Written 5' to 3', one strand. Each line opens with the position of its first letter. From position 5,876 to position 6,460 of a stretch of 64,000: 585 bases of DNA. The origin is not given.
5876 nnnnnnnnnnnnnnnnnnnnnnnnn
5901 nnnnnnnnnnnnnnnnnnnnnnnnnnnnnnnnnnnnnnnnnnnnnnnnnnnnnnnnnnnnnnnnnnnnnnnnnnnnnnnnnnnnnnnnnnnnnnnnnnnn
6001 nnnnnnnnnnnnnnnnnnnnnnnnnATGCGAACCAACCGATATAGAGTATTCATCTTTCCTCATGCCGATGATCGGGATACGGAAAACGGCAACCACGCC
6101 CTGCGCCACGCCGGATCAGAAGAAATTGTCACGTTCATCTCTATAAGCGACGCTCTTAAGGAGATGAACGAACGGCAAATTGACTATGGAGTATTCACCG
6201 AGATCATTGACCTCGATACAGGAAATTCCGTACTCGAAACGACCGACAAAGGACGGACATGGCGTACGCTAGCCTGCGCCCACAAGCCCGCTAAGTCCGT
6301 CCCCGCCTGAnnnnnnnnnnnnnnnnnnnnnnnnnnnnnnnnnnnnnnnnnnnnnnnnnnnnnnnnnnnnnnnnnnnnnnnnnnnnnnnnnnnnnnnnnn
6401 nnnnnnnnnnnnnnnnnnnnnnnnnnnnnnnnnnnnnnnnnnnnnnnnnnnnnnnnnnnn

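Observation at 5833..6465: S10 ribosomal-protein operon split between rpsJ and rplC by a terminator, a divergent SD-bearing small gene and a new rplC promoter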

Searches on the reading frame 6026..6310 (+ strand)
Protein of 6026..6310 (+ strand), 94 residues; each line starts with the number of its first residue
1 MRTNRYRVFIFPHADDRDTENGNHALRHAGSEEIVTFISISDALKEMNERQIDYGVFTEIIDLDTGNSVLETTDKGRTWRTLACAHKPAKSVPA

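Call 6: search_protein_families(library=pfam, proteins=[window:6026-6310:+], max_evalue=1)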
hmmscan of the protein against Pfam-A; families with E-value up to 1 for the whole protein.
window:6026-6310:+ (94 aa): 1 family
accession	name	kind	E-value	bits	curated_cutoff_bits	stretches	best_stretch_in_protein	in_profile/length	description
PF12658.13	Ten1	-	0.24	11.9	25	1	5-61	25-85/117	Telomere capping, CST complex subunit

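Call 7: find_homologous_proteins(query=window:6026-6310:+, max_evalue=10)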
Query window:6026-6310:+ (94 aa): 2 proteins with E <= 10 among 2 candidates.
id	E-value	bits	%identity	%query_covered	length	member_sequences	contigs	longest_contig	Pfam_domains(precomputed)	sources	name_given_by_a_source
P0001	8.8e-57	207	100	100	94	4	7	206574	-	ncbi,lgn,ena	-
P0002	9.6e-35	136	71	100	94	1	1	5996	-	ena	-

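Call 8: find_encoding_contigs(protein=P0002, flank=6000)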
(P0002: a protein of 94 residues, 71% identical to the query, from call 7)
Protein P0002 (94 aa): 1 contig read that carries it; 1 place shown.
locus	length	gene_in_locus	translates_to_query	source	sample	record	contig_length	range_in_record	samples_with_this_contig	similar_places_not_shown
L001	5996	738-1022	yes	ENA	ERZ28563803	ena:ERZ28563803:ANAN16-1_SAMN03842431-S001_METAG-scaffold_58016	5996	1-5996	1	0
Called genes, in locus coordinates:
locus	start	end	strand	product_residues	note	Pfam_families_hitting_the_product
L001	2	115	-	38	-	?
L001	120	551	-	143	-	PF00297:Ribosomal_L3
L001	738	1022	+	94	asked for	-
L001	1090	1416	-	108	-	PF00338:Ribosomal_S10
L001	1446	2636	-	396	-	PF00009:GTP_EFTU, PF03144:GTP_EFTU_D2, PF03143:GTP_EFTU_D3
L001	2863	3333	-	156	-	-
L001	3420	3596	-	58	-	-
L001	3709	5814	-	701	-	PF00009:GTP_EFTU, PF22042:EF-G_D2, PF03144:GTP_EFTU_D2, PF14492:EFG_III, PF16658:RF3_C (weak), PF03764:EFG_IV, PF00679:EFG_C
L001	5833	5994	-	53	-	?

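Call 9: find_encoding_contigs(protein=P0001, flank=6000)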
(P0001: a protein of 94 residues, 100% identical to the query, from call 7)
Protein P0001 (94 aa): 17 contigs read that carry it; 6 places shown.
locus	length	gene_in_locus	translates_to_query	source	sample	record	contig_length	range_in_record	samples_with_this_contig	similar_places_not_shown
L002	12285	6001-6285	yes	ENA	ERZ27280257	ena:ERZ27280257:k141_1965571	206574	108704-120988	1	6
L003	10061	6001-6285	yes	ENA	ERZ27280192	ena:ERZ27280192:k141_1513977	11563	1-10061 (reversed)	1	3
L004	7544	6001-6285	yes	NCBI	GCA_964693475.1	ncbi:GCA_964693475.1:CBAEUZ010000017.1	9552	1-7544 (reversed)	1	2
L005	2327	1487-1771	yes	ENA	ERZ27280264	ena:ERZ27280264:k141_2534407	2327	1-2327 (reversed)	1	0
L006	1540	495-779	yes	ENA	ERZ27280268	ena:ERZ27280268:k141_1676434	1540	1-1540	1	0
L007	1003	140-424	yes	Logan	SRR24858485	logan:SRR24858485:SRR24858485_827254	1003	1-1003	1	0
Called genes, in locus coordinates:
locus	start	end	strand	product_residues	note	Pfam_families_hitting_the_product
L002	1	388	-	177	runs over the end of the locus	PF00281:Ribosomal_L5, PF00673:Ribosomal_L5_C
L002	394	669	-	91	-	PF17136:ribosomal_L24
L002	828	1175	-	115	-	PF00238:Ribosomal_L14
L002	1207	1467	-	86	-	PF00366:Ribosomal_S17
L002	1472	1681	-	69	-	PF00831:Ribosomal_L29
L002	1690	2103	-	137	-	PF00252:Ribosomal_L16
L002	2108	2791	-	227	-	PF07650:KH_2, PF00189:Ribosomal_S3_C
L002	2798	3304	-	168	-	PF00237:Ribosomal_L22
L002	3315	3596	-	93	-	PF00203:Ribosomal_S19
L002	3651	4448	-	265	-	PF00181:Ribosomal_L2_N, PF03947:Ribosomal_L2_C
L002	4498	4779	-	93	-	PF00276:Ribosomal_L23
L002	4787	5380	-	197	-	PF00573:Ribosomal_L4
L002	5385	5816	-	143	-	PF00297:Ribosomal_L3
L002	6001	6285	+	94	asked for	-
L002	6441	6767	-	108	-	PF00338:Ribosomal_S10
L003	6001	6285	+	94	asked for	-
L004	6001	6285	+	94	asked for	-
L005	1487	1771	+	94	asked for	-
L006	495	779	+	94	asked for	-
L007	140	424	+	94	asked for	-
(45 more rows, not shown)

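Call 17: search_protein_representatives(alignment_id=A2)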
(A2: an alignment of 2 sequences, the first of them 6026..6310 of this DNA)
Query: 2 sequences, 94 profile positions. Proteins with E-value up to 0.001 (for the whole library): 16; up to 1e-10: 6; up to 1e-30: 1. The best 16 are listed.
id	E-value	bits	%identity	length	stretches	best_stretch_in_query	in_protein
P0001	3.2e-56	203.5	-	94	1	1-94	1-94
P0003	4.4e-18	81.3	-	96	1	4-89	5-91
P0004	7.3e-15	71.0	-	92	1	2-94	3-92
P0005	5.4e-13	65.0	-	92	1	4-93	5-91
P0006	1.5e-12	63.6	-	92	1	6-92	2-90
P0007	3.5e-11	59.2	-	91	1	2-92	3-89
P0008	1.0e-06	44.9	-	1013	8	67-82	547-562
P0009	2.2e-06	43.9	-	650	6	61-85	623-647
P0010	1.4e-05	41.2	-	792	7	68-83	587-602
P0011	1.9e-05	40.8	-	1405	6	35-74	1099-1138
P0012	2.7e-05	40.3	-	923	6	19-87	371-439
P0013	1.3e-04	38.2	-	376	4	62-92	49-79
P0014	2.0e-04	37.5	-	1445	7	59-84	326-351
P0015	2.6e-04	37.2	-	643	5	66-82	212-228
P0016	3.7e-04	36.7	-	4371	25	29-88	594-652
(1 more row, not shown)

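Call 19: predict_structure(alignment_id=A2)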
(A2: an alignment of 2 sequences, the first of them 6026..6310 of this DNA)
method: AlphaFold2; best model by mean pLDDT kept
length: 94 residues; sequences in the alignment: 2
mean_pLDDT: 59.1   pTM: 0.49
mean pLDDT of the five models: 59.1, 54.1, 53.2, 52.0, 51.1
residues with pLDDT >= 90: 0; 70-90: 13; 50-70: 61; < 50: 20
segments of 3 or more residues with pLDDT < 50: 74-77, 79-94
pLDDT, mean of each block of 10 residues (from residue 1): 69 65 60 66 66 62 69 49 36 33
secondary structure, 60 per line:
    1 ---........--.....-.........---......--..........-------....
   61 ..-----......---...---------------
elements in order: E4-11 H14-18 H20-28 E32-37 H40-49 E57-62 E68-73 E77-79

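Call 21: find_homologous_proteins(query=A3, max_evalue=0.01)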
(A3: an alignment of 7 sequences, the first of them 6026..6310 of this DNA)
Query A3 (7 sequences) (94 aa, profile of the alignment): 25 proteins with E <= 0.01 among 373 candidates.
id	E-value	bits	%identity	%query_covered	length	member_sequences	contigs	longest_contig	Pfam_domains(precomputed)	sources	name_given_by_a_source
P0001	1.1e-37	146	100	100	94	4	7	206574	-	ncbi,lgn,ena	-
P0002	2.3e-37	145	71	100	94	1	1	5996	-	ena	-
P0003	1.1e-36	143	44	96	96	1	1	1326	-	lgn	-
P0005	3.4e-35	138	40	97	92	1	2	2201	-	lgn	-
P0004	5.7e-35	137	44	99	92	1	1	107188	-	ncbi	-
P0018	1.3e-34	136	52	99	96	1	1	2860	-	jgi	jgi:hypothetical protein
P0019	9.1e-34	133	46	100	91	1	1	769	-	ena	-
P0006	1.0e-33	133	41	93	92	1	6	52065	-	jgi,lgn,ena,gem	-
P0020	2.0e-33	132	44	97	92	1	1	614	-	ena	-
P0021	4.2e-33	131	43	93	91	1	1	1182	-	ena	-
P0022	5.6e-33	131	45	93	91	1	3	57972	-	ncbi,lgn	-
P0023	7.4e-33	130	45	96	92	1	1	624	-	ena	-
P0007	9.8e-33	130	39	99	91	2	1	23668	-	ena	-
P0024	4.0e-32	128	46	96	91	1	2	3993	-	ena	-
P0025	5.5e-32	128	46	100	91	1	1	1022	-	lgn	-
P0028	2.4e-31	125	58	66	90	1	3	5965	-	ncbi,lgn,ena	-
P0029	5.4e-31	124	53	84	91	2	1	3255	-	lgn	-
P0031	2.1e-30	122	44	99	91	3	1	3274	-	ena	-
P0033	3.1e-30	122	46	82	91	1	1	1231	-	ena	-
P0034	8.6e-30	120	47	82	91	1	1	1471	-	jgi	jgi:hypothetical protein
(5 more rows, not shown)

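Call 23: find_encoding_contigs(protein=P0004, flank=5000, max_places=2)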
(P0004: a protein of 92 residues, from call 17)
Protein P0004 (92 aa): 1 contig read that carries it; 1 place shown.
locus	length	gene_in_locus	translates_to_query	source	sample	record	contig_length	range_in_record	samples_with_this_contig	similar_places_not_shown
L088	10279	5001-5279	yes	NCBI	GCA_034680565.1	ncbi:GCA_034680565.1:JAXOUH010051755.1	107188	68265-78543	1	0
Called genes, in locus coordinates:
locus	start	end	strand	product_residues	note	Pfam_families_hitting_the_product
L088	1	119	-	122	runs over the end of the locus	PF00238:Ribosomal_L14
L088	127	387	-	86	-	PF00366:Ribosomal_S17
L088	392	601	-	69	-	PF00831:Ribosomal_L29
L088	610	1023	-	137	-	PF00252:Ribosomal_L16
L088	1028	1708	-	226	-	PF07650:KH_2, PF00189:Ribosomal_S3_C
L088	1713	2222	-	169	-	PF00237:Ribosomal_L22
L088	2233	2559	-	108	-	PF00203:Ribosomal_S19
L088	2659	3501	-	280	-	PF00181:Ribosomal_L2_N, PF03947:Ribosomal_L2_C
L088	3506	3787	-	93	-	PF00276:Ribosomal_L23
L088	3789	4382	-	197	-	PF00573:Ribosomal_L4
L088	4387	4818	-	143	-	PF00297:Ribosomal_L3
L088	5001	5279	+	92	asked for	-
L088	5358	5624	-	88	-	-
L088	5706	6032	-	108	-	PF00338:Ribosomal_S10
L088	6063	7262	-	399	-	PF00009:GTP_EFTU, PF03144:GTP_EFTU_D2, PF03143:GTP_EFTU_D3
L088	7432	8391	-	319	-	PF02195:ParB_N, PF17762:HTH_ParB (faint)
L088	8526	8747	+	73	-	-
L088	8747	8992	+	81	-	-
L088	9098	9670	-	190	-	PF20803:PaaX_M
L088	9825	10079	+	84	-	-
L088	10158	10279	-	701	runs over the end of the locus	PF00009:GTP_EFTU, PF22042:EF-G_D2, PF03144:GTP_EFTU_D2, PF14492:EFG_III, PF16658:RF3_C (weak), PF03764:EFG_IV, PF00679:EFG_C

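Call 24: find_encoding_contigs(protein=P0006, flank=5000, max_places=2)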
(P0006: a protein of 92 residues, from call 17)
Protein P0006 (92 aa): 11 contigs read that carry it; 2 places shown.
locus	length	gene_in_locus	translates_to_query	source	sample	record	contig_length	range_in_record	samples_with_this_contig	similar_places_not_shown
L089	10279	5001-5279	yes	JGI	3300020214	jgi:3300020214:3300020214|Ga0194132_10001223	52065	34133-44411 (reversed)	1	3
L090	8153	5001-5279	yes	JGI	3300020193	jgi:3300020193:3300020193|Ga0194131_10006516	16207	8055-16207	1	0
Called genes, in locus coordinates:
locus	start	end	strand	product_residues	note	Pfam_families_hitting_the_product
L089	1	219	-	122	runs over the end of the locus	PF00238:Ribosomal_L14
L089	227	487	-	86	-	PF00366:Ribosomal_S17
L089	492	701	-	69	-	PF00831:Ribosomal_L29 (weak)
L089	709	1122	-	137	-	PF00252:Ribosomal_L16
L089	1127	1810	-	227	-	PF07650:KH_2, PF00189:Ribosomal_S3_C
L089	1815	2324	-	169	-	PF00237:Ribosomal_L22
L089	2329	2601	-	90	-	PF00203:Ribosomal_S19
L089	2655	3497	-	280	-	PF00181:Ribosomal_L2_N, PF03947:Ribosomal_L2_C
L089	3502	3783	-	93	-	PF00276:Ribosomal_L23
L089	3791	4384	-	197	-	PF00573:Ribosomal_L4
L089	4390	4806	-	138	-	PF00297:Ribosomal_L3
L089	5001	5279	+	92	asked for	-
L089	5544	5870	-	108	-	PF00338:Ribosomal_S10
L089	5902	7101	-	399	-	PF00009:GTP_EFTU, PF03144:GTP_EFTU_D2, PF03143:GTP_EFTU_D3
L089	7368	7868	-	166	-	-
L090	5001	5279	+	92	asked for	-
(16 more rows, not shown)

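Call 25: find_encoding_contigs(protein=P0022, flank=5000, max_places=2)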
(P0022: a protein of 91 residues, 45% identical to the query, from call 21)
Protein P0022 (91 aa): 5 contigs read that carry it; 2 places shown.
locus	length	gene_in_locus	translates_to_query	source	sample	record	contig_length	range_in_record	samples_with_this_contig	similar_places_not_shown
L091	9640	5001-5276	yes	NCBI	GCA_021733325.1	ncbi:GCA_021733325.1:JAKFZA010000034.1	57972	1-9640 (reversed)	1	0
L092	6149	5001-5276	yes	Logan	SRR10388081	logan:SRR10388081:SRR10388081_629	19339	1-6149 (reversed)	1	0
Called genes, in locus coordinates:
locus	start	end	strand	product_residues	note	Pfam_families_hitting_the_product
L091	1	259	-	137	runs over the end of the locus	PF00252:Ribosomal_L16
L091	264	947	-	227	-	PF07650:KH_2, PF00189:Ribosomal_S3_C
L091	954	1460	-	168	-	PF00237:Ribosomal_L22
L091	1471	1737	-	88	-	PF00203:Ribosomal_S19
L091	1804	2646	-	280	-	PF00181:Ribosomal_L2_N, PF03947:Ribosomal_L2_C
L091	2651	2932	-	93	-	PF00276:Ribosomal_L23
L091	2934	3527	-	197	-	PF00573:Ribosomal_L4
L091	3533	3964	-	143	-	PF00297:Ribosomal_L3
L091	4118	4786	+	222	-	-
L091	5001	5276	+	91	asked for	-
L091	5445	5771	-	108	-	PF00338:Ribosomal_S10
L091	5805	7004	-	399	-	PF00009:GTP_EFTU, PF03144:GTP_EFTU_D2, PF03143:GTP_EFTU_D3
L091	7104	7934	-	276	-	-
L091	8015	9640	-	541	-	?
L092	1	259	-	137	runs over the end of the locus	PF00252:Ribosomal_L16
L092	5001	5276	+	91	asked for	-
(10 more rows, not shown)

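Call 26: find_encoding_contigs(protein=P0007, flank=5000, max_places=2)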
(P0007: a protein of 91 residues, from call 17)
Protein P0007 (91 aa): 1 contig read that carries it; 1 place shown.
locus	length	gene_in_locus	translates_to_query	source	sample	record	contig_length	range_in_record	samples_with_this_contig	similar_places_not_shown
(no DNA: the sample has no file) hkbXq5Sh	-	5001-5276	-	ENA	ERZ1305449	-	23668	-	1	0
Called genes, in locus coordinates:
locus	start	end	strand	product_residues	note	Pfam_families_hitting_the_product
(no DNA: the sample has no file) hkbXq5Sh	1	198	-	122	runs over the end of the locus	PF00238:Ribosomal_L14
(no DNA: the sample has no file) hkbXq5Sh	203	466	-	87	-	PF00366:Ribosomal_S17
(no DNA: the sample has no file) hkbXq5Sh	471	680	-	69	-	PF00831:Ribosomal_L29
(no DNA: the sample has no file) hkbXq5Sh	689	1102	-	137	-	PF00252:Ribosomal_L16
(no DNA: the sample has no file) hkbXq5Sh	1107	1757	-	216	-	PF07650:KH_2, PF00189:Ribosomal_S3_C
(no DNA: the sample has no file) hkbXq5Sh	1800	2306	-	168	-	PF00237:Ribosomal_L22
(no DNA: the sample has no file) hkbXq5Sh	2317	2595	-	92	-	PF00203:Ribosomal_S19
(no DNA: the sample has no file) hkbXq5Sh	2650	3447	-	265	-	PF00181:Ribosomal_L2_N, PF03947:Ribosomal_L2_C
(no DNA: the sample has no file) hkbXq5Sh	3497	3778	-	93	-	PF00276:Ribosomal_L23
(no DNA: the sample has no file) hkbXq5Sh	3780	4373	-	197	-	PF00573:Ribosomal_L4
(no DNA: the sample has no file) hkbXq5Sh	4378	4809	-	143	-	PF00297:Ribosomal_L3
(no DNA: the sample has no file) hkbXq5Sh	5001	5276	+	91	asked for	-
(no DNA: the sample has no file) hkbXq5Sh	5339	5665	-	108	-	PF00338:Ribosomal_S10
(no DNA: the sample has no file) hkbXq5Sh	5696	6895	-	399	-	PF00009:GTP_EFTU, PF03144:GTP_EFTU_D2, PF03143:GTP_EFTU_D3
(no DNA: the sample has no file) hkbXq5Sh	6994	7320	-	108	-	?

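Call 28: predict_structure(alignment_id=A3)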
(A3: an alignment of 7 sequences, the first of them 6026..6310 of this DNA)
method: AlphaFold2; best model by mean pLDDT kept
length: 94 residues; sequences in the alignment: 7
mean_pLDDT: 63.5   pTM: 0.54
mean pLDDT of the five models: 63.5, 63.2, 59.0, 57.3, 55.1
residues with pLDDT >= 90: 0; 70-90: 42; 50-70: 27; < 50: 25
segments of 3 or more residues with pLDDT < 50: 18-30, 84-94
pLDDT, mean of each block of 10 residues (from residue 1): 68 59 43 69 78 69 78 72 46 39
secondary structure, 60 per line:
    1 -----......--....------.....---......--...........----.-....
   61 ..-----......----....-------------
elements in order: E6-11 H14-17 H24-28 E32-37 H40-50 E57-62 E68-73 E78-81

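Call 33: fold_search(model_id=the predicted structure, library=pdb)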
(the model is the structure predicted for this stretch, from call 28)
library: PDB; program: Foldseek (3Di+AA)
matches with E <= 10: 213; with E <= 0.001: 0
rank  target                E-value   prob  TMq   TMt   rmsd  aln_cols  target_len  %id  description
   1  7zc1_B                9.6e-01  0.16  0.36  0.33   5.4        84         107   10  Subtomogram averaging of Rubisco from Cyanobium carboxysome (released 2022-07-06)
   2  2wmc_H                1.2e+00  0.20  0.35  0.21   4.9        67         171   10  Crystal structure of eukaryotic initiation factor 4E from Pisum sativum (released 2010-09-01)
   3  3tt2                  1.8e+00  0.04  0.22  0.09  11.9        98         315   13  Crystal Structure of GCN5-related N-Acetyltransferase from Sphaerobacter thermophilus (released 2011-10-05)
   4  8oo7_F                2.3e+00  0.05  0.21  0.06   9.8        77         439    9  CryoEM Structure INO80core Hexasome complex composite model state1 (released 2023-07-26)
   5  8q6u_A                2.3e+00  0.04  0.22  0.13  12.4        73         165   12  Crystal structure of a double mutant acetyltransferase from Bacillus cereus species. (released 2024-03-06)
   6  3igr_A                2.5e+00  0.05  0.15  0.08   6.3        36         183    8  The Crystal Structure of Ribosomal-protein-S5-alanine Acetyltransferase from Vibrio fischeri to 2.0A (released 2009-09-01)
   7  9cac_E                2.7e+00  0.06  0.22  0.06   9.0        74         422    4  Cryo-EM structure of the RuvBL lobe of the native human TIP60 complex (composite structure) (released 2025-06-18)
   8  1i12_C                2.7e+00  0.04  0.22  0.14  10.3        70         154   14  CRYSTAL STRUCTURE OF SACCHAROMYCES CEREVISIAE GNA1 COMPLEXED WITH ACCOA (released 2001-05-16)
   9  2wmc_A                2.8e+00  0.09  0.29  0.18   4.9        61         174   13  Crystal structure of eukaryotic initiation factor 4E from Pisum sativum (released 2010-09-01)
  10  6dym                  2.8e+00  0.07  0.17  0.08   6.5        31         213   16  C-terminal condensation domain of Ebony (released 2019-01-30)
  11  3juw_C                2.8e+00  0.04  0.26  0.17  11.5       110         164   15  Putative GnaT-family acetyltransferase from Bordetella pertussis. (released 2009-09-22)
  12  3juw_B                2.8e+00  0.04  0.26  0.17  11.6       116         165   17  Putative GnaT-family acetyltransferase from Bordetella pertussis. (released 2009-09-22)
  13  3juw_A                2.8e+00  0.04  0.26  0.16  11.7       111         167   15  Putative GnaT-family acetyltransferase from Bordetella pertussis. (released 2009-09-22)
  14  9c57_F                2.8e+00  0.03  0.20  0.06  11.3        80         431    8  Reconstituted P400 Subcomplex of the human TIP60 complex (released 2024-08-21)
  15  9cac_H                3.0e+00  0.03  0.21  0.07  14.9       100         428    8  Cryo-EM structure of the RuvBL lobe of the native human TIP60 complex (composite structure) (released 2025-06-18)
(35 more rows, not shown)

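Call 36: find_related_loci(query=A4, collection=metagenome_contigs, flank=2500)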
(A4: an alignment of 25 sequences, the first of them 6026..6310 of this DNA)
Query A4 (94 aa) in metagenome_contigs; peptide patterns used: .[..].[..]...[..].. (x = any residue, [..] = any of these).
142 stretches matched a pattern; 2 encode a relative of the query (tblastn E <= 1e-3); 2 distinct loci.
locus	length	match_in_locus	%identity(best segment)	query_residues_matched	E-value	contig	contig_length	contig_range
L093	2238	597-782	58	33-94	9e-21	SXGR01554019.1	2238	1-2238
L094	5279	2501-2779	40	2-92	2e-14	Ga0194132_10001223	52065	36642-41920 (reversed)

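Call 37: search_protein_families(library=ncbifam, proteins=[window:6026-6310:+, P0004, P0006, P0018], max_evalue=1)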
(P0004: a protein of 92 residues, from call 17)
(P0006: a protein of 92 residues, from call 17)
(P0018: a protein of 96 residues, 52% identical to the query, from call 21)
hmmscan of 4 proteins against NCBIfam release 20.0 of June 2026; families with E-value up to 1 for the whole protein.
window:6026-6310:+ (94 aa): 0 families

P0004 (92 aa): 0 families

P0006 (92 aa): 0 families

P0018 (96 aa): 0 families
